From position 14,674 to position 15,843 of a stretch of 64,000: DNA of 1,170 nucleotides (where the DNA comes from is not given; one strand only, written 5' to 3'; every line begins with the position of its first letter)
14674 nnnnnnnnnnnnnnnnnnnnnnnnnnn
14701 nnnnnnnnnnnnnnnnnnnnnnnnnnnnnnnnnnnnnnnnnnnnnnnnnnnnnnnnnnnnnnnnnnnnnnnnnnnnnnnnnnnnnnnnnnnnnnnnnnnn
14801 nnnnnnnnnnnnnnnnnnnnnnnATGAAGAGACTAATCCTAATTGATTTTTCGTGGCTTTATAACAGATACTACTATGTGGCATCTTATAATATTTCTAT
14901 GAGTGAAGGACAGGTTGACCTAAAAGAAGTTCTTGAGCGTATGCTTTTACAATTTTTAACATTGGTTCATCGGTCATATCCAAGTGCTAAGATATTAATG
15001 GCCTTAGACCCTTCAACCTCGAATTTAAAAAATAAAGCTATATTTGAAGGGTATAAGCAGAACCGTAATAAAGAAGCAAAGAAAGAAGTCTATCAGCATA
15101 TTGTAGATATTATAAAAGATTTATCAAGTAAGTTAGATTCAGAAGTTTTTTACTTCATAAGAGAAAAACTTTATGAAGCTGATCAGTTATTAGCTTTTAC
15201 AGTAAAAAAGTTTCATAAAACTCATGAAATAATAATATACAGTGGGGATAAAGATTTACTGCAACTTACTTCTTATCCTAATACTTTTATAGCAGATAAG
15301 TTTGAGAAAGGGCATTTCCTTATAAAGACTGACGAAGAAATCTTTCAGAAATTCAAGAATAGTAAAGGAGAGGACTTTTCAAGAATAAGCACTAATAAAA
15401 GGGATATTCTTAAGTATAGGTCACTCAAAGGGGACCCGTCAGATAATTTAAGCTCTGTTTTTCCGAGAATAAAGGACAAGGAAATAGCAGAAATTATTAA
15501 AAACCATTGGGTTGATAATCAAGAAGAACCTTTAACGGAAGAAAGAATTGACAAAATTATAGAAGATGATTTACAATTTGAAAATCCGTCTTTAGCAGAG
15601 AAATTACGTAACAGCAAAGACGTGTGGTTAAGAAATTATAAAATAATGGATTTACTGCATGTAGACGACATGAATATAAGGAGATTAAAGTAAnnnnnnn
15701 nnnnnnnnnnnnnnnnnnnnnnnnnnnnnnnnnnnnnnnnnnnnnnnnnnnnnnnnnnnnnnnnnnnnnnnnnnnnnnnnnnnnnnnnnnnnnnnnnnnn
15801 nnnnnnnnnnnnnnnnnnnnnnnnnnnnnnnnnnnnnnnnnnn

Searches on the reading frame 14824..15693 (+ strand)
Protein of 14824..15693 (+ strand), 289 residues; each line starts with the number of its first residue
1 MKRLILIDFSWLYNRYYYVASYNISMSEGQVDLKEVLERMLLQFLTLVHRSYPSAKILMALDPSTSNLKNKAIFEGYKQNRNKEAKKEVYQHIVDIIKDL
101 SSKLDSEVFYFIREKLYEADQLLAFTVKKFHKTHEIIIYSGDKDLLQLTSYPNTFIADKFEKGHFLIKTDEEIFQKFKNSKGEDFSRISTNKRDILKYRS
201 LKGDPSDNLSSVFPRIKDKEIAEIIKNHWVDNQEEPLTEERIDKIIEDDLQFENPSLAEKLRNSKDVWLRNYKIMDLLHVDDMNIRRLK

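Call 73: search_protein_families(library=pfam, proteins=[window:14824-15693:+], max_evalue=0.001)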
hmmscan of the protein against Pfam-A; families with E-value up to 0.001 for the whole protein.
window:14824-15693:+ (289 aa): 1 family
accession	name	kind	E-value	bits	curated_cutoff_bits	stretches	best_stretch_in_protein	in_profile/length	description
PF02739.22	5_3_exonuc_N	-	4.2e-18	66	34.3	1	3-177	1-163/164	5'-3' exonuclease, N-terminal resolvase-like domain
